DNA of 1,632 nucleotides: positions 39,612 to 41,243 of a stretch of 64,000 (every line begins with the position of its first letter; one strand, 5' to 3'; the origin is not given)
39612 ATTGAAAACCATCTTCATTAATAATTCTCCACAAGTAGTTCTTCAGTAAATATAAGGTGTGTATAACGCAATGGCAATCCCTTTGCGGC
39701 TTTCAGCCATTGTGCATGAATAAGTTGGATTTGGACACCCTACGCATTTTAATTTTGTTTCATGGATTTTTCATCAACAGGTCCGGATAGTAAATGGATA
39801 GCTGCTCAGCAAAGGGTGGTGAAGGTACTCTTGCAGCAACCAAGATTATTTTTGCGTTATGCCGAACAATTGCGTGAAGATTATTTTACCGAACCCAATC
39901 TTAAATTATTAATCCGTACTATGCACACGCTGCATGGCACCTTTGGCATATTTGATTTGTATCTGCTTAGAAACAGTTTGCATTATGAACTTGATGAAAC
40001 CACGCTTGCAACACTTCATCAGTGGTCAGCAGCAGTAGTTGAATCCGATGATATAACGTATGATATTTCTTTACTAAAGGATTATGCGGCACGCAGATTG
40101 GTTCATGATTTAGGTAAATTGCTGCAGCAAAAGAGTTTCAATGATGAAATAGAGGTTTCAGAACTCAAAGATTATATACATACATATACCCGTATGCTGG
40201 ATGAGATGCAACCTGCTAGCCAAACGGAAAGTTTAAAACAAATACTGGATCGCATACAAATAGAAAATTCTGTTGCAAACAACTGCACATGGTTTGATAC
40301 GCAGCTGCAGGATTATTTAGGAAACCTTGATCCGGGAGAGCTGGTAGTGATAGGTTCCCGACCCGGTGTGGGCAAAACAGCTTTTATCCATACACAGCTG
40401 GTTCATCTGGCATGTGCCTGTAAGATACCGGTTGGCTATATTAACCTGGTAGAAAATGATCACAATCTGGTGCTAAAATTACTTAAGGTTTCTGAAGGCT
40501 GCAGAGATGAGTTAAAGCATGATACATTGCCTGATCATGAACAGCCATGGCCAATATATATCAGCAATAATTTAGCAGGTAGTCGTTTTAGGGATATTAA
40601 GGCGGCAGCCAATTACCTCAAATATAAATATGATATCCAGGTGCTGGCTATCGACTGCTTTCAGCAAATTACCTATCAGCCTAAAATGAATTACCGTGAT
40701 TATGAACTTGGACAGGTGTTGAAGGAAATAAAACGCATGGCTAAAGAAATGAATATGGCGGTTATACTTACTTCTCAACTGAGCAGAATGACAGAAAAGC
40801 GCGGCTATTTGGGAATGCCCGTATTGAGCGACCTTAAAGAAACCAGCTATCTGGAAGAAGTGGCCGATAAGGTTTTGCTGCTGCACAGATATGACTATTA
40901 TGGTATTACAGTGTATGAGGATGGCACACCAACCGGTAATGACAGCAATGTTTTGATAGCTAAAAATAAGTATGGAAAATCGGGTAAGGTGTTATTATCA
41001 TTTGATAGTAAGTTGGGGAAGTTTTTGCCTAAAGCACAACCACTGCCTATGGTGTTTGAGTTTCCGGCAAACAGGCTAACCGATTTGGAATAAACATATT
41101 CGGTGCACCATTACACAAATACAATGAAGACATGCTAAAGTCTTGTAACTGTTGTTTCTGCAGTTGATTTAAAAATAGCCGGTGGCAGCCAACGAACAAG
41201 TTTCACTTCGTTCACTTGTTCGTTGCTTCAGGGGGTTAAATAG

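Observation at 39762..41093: DnaB-family helicase-like ATPase as the likely effector of a retron, a pairing I do not recognise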

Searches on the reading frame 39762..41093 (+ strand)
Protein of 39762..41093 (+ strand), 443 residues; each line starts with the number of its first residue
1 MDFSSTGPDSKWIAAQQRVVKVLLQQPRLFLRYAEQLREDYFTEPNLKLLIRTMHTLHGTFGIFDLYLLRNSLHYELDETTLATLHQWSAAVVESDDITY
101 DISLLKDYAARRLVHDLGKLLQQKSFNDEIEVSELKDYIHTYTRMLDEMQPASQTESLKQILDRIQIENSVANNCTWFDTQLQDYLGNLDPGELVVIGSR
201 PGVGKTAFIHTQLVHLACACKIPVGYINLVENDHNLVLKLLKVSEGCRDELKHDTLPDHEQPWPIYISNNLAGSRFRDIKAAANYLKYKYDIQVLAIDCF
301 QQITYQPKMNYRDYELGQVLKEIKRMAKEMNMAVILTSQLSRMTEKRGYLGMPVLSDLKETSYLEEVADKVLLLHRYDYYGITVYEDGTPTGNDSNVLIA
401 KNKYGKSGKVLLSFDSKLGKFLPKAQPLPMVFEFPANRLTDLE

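Call 3: search_protein_families(library=pfam, proteins=[window:39762-41093:+], max_evalue=1)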
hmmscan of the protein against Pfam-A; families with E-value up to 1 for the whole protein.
window:39762-41093:+ (443 aa): 8 families
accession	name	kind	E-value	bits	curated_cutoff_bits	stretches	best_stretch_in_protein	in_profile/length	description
PF03796.21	DnaB_C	-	1.1e-37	130.2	27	1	181-421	8-253/255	DnaB-like helicase C terminal domain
PF13481.12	AAA_25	-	9.5e-08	32.3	27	1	164-340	4-190/195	AAA domain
PF00772.26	DnaB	-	1.1e-05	25.9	23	1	13-106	6-102/103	DnaB-like helicase N terminal domain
PF08278.16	DnaG_DnaB_bind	-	0.00021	22.1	29.1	1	17-123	2-108/124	DNA primase DnaG DnaB-binding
PF01627.28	Hpt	-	0.017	15.8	24.6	1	34-72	14-51/84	Hpt domain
PF08423.17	Rad51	-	0.017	14.8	22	1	308-341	143-176/244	Rad51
PF09665.15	RE_Alw26IDE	-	0.12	11.9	23.1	1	107-172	93-159/507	Type II restriction endonuclease (RE_Alw26IDE)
PF23900.1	PRS2_N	-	0.19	11.9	27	0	86-110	37-61/79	PRS2 N-terminal domain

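Call 4: search_protein_families(library=padloc, proteins=[window:39762-41093:+], max_evalue=1)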
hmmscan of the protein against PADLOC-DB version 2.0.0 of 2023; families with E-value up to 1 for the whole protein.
window:39762-41093:+ (443 aa): 0 families

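Call 8: find_homologous_proteins(query=window:39762-41093:+, max_evalue=0.00001)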
Query window:39762-41093:+ (443 aa): 88 proteins with E <= 0.00001 among 6209 candidates.
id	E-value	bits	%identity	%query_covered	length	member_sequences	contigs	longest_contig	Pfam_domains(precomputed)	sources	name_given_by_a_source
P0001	2.3e-298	1007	100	100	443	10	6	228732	PF03796.22,PF00772.27,PF13481.13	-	-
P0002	1.5e-162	560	58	98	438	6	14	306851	PF06745.20,PF03796.22,PF13481.13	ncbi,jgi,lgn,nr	ncbi:MAG: DnaB-like helicase C-terminal domain-containing protein [Bacteroidota bacterium]|jgi:repli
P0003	3.4e-143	496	52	98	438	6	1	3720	PF06745.20,PF03796.22,PF00772.27,PF13481.13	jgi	-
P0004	2.5e-134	467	53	97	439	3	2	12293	PF06745.20,PF03796.22,PF13481.13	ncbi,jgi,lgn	jgi:replicative DNA helicase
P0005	1.8e-133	464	51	98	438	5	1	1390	PF06745.20,PF03796.22,PF13481.13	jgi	jgi:replicative DNA helicase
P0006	6.4e-130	452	50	98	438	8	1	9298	PF06745.20,PF03796.22,PF13481.13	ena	-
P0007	1.9e-126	441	49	98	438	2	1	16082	PF03796.22,PF13481.13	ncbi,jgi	jgi:replicative DNA helicase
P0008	3.7e-126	440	49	98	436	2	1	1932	PF03796.22,PF13481.13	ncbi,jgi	jgi:replicative DNA helicase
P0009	1.0e-125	438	50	97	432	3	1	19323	PF03796.22,PF13481.13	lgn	-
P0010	2.8e-121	424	48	98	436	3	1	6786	PF03796.22,PF13481.13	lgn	-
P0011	1.1e-116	408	46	99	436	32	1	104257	PF03796.22,PF13481.13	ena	-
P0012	2.4e-115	404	46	99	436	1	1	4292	PF03796.22,PF13481.13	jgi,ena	jgi:replicative DNA helicase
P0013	7.5e-82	294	46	72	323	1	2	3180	PF03796.22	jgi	jgi:replicative DNA helicase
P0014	1.1e-41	161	30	92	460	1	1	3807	PF06745.20,PF03796.22,PF00772.27,PF13481.13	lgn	-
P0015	1.9e-24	105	26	81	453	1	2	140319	PF03796.22,PF00772.27,PF13481.13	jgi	jgi:replicative DNA helicase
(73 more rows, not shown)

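Call 14: find_encoding_contigs(protein=P0001, flank=6000, max_places=6)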
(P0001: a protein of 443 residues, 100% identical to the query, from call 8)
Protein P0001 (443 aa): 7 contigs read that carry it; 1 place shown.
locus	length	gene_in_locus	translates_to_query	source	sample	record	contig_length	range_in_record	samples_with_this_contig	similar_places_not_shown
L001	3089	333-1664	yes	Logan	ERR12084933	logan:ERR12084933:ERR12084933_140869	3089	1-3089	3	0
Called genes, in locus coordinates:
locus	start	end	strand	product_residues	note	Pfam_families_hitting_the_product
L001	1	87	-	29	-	?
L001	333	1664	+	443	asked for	PF00772:DnaB (faint), PF13481:AAA_25, PF03796:DnaB_C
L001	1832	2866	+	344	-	PF00078:RVT_1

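Call 15: find_encoding_contigs(protein=P0002, flank=6000, max_places=6)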
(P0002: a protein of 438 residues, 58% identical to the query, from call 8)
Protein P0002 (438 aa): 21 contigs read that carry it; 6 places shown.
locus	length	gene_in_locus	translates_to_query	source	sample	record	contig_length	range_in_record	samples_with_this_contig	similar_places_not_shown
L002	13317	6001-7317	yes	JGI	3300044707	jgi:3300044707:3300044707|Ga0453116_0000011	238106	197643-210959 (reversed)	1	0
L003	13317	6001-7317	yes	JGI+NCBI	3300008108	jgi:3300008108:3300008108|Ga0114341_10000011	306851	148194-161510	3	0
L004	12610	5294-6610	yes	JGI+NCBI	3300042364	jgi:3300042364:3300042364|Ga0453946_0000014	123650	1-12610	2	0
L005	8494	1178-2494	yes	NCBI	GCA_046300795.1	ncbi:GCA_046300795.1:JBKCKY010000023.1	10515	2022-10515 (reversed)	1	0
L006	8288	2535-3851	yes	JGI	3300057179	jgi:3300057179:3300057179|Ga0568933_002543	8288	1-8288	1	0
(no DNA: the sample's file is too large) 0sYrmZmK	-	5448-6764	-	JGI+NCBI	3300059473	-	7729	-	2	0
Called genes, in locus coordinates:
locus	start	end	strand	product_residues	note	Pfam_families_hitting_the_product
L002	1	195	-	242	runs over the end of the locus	PF24675:NpmA (weak), PF02390:Methyltransf_4, PF13847:Methyltransf_31, PF08242:Methyltransf_12 (faint), PF13649:Methyltransf_25 (weak)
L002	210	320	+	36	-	-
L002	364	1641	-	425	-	PF00999:Na_H_Exchanger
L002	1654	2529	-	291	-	PF00582:Usp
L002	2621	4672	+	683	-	PF00676:E1_dh, PF02779:Transket_pyr, PF02780:Transketolase_C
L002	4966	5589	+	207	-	PF00702:Hydrolase, PF13419:HAD_2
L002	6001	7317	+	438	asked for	PF06745:ATPase (weak), PF13481:AAA_25, PF03796:DnaB_C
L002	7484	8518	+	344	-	PF00078:RVT_1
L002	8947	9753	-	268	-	PF00215:OMPdecase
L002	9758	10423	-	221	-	PF13505:OMP_b-brl (weak), PF13568:OMP_b-brl_2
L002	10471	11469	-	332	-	PF19783:DUF6268 (weak)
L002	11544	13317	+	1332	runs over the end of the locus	PF00801:PKD (faint), PF19081:Ig_7 (faint), PF07354:Sp38 (faint), PF13895:Ig_2 (faint), PF19408:PKD_6, PF18962:Por_Secre_tail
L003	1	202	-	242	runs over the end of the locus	PF24675:NpmA (weak), PF02390:Methyltransf_4, PF13847:Methyltransf_31, PF08242:Methyltransf_12 (faint), PF13649:Methyltransf_25 (weak)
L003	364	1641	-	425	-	PF00999:Na_H_Exchanger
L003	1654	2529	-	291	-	PF00582:Usp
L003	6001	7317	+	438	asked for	PF06745:ATPase (weak), PF13481:AAA_25, PF03796:DnaB_C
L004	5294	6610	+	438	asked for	PF06745:ATPase (weak), PF13481:AAA_25, PF03796:DnaB_C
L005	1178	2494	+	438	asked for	PF06745:ATPase (weak), PF13481:AAA_25, PF03796:DnaB_C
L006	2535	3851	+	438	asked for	PF06745:ATPase (weak), PF13481:AAA_25, PF03796:DnaB_C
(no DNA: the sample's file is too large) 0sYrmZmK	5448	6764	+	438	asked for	PF06745:ATPase (weak), PF13481:AAA_25, PF03796:DnaB_C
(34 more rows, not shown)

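Call 16: find_encoding_contigs(protein=P0011, flank=6000, max_places=3)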
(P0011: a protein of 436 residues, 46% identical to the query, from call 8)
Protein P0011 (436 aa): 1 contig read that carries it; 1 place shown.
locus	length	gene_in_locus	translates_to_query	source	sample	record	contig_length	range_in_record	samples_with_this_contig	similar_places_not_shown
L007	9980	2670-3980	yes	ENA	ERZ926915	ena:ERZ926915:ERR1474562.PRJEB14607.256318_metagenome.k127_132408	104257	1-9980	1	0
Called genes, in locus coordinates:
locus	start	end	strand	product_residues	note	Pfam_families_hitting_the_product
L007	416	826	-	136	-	-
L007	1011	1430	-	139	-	-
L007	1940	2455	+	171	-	-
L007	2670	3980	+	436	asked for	PF13481:AAA_25 (weak), PF03796:DnaB_C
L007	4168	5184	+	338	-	PF00078:RVT_1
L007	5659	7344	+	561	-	PF17391:Urocanase_N, PF01175:Urocanase, PF17392:Urocanase_C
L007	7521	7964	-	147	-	-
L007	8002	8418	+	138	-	-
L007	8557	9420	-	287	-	PF00291:PALP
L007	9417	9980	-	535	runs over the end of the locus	PF01832:Glucosaminidase, PF01476:LysM (weak), PF23473:LysM3_LYK4_5 (faint), PF01476:LysM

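Call 17: find_encoding_contigs(protein=P0009, flank=6000, max_places=3)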
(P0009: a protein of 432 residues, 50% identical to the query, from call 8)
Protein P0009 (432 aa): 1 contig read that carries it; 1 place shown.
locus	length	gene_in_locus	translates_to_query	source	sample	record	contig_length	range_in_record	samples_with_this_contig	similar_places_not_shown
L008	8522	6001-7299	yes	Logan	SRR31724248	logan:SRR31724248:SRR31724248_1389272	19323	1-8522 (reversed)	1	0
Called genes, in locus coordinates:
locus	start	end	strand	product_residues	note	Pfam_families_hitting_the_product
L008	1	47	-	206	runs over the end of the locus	PF13271:DUF4062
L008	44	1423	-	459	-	PF01420:Methylase_S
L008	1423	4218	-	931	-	PF04313:HSDR_N (weak), PF00270:DEAD, PF04851:ResIII, PF18766:SWI2_SNF2, PF08463:EcoEI_R_C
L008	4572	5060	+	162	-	-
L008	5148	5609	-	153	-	-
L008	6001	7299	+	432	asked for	PF03796:DnaB_C, PF13481:AAA_25 (weak)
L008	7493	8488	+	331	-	PF00078:RVT_1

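Call 18: find_encoding_contigs(protein=P0007, flank=6000, max_places=3)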
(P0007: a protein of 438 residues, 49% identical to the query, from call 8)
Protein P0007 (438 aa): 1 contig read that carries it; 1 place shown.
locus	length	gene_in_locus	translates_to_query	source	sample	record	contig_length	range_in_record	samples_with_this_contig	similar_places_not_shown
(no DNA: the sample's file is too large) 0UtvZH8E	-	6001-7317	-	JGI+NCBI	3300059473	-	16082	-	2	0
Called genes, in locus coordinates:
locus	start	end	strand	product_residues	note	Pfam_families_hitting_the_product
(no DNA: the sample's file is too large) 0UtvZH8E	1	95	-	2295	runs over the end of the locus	PF18962:Por_Secre_tail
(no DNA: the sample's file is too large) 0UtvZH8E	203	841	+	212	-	PF00072:Response_reg, PF00196:GerE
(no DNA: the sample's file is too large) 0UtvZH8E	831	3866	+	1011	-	PF07494:Reg_prop (faint), PF02518:HATPase_c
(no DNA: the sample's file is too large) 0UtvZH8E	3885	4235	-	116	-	PF09966:DUF2200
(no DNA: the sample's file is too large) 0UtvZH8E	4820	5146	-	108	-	-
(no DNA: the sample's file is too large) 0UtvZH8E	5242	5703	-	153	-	-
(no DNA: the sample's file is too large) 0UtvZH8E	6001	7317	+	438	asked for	PF13481:AAA_25 (faint), PF03796:DnaB_C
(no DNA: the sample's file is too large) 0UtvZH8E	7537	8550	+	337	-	PF00078:RVT_1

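Call 19: find_encoding_contigs(protein=P0004, flank=6000, max_places=3)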
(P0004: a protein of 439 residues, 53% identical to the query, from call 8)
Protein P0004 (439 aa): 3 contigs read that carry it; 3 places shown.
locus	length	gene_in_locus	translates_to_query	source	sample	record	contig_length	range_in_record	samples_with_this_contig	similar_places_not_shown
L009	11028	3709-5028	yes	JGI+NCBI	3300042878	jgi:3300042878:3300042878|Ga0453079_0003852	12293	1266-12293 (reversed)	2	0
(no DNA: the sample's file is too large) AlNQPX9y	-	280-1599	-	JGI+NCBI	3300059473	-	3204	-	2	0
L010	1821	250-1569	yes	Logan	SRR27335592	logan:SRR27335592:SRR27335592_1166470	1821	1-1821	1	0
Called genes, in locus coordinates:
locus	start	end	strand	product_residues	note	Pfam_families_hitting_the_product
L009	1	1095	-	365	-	?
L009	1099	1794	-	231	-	PF08867:FRG (faint)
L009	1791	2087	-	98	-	-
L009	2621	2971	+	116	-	PF20600:ExoX-like_C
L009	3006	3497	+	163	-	-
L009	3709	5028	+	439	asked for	PF06745:ATPase (faint), PF13481:AAA_25, PF03796:DnaB_C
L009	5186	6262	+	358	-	PF00078:RVT_1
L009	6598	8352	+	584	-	PF17391:Urocanase_N, PF01175:Urocanase, PF17392:Urocanase_C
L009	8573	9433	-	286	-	PF00291:PALP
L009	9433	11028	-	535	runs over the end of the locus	PF01832:Glucosaminidase, PF01476:LysM (weak), PF23446:LysM1_NFP_LYK (faint), PF23473:LysM3_LYK4_5 (faint), PF23577:LysM_RLK (faint), PF01476:LysM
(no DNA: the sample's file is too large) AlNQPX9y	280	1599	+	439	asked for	PF06745:ATPase (faint), PF13481:AAA_25, PF03796:DnaB_C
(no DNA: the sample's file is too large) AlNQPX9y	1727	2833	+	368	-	PF00078:RVT_1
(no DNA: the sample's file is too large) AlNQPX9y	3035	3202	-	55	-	?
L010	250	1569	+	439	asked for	PF06745:ATPase (faint), PF13481:AAA_25, PF03796:DnaB_C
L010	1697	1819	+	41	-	?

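Call 27: find_related_loci(query=A1, collection=genome_contigs, flank=5000)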
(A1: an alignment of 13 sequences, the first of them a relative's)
Query A1 (443 aa) in genome_contigs; peptide patterns used: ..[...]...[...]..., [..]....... (x = any residue, [..] = any of these).
600 stretches matched a pattern (row limit reached: there are more); 549 encode a relative of the query (tblastn E <= 1e-3); the best 80 are kept; 80 distinct loci.
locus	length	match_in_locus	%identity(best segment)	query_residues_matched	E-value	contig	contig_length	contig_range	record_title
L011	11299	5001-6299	58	11-443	7e-171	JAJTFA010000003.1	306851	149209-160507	MAG: Sphingobacteriales bacterium isolate 49618_E60 Sample_49618_scaffold_10, whole genome shotgun sequence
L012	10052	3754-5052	48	7-443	1e-130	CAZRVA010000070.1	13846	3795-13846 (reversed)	MAG TPA_asm: uncultured Chitinophaga sp. isolate binchicken_co263_375 genome assembly, contig: NODE_3754_length_13846_co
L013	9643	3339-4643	46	7-443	1e-122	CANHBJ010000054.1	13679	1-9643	MAG: Bacteroidetes bacterium isolate RE-16jun15-135 genome assembly, contig: RE-16jun15-C3440, whole genome shotgun sequ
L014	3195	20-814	56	176-442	3e-96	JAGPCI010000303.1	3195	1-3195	MAG: Bacteroidia bacterium isolate Gw_SlAct_bin_24 Gw_SlAct_179784_length_3195_cov_2.862125, whole genome shotgun sequen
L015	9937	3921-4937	32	111-443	3e-37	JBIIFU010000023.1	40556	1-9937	MAG: Crocinitomicaceae bacterium isolate ME2001-06-04pf_3300042445_group1_bin43 Rohwer_bin720_scaffold_340_c1, whole gen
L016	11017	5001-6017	33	111-443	6e-37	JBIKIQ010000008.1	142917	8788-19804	MAG: Crocinitomicaceae bacterium isolate ME2014-06-10_3300042385_group5_bin3 Rohwer_bin754_scaffold_25_c1, whole genome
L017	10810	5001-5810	34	180-443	1e-36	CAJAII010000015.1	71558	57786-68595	MAG: uncultured Flavobacteriales bacterium isolate Loc090519-4m_bin-740 genome assembly, contig: bin-740:15/78, whole ge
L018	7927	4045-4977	30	127-443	1e-35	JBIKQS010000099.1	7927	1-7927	MAG: Crocinitomicaceae bacterium isolate ME2015-05-27_3300043435_group6_bin193 Rohwer_bin763_scaffold_6311_c1, whole gen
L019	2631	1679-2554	30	144-421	1e-33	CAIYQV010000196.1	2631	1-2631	MAG: uncultured Flavobacteriia bacterium isolate ErkenSummer_bin-5760 genome assembly, contig: bin-5760:196/504, whole g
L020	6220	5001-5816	33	180-443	5e-33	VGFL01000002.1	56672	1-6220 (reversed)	MAG: Bacteroidetes bacterium isolate M_surface_7_m2_242 M_surface_7_m2_242_Ga0194118_10000643, whole genome shotgun sequ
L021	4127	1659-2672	30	111-443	8e-33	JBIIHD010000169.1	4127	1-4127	MAG: Crocinitomicaceae bacterium isolate ME2001-07-30D7pf_3300042309_group1_bin152 Rohwer_bin722_scaffold_32381_c1, whol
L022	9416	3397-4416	29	112-443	8e-33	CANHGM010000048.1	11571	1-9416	MAG: Bacteroidetes bacterium isolate RE-23may17-384 genome assembly, contig: RE-23may17-C24641, whole genome shotgun seq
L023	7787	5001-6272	27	13-421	9e-33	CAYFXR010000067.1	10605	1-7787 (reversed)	MAG TPA_asm: uncultured Nitrospiraceae bacterium isolate ERP108616_co1_67 genome assembly, contig: k119_1022678, whole g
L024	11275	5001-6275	26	13-421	5e-32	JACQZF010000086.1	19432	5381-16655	MAG: Nitrospirae bacterium isolate NC_groundwater_1560_Pr4_S-0.65um_46_16 SR1-18-Sp65_coassembly_scaffold_510114, whole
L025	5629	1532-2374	32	172-443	2e-32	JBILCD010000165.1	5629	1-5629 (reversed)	MAG: Crocinitomicaceae bacterium isolate ME2016-06-21_3300042351_group7_bin108 Rohwer_bin777_scaffold_6800_c1, whole gen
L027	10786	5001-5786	31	184-439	7e-32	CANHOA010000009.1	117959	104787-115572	MAG: Flavobacteriales bacterium isolate RE-20apr16-327 genome assembly, contig: RE-20APR16-C29, whole genome shotgun seq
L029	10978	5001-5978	32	136-442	2e-31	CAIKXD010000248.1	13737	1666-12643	MAG: uncultured Bacteroidetes bacterium isolate Loclat_bin-03925 genome assembly, contig: bin-03925:248/390, whole genom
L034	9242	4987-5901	29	139-443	4e-30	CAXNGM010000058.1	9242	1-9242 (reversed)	MAG: Bacteroidia bacterium isolate MsH-30apr19-353 genome assembly, contig: MsH-30apr19-C16490, whole genome shotgun seq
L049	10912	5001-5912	30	113-406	9e-29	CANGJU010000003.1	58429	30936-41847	MAG: Bacteroidetes bacterium isolate Jr-28jun17-226 genome assembly, contig: Jr-28jun17-C666, whole genome shotgun seque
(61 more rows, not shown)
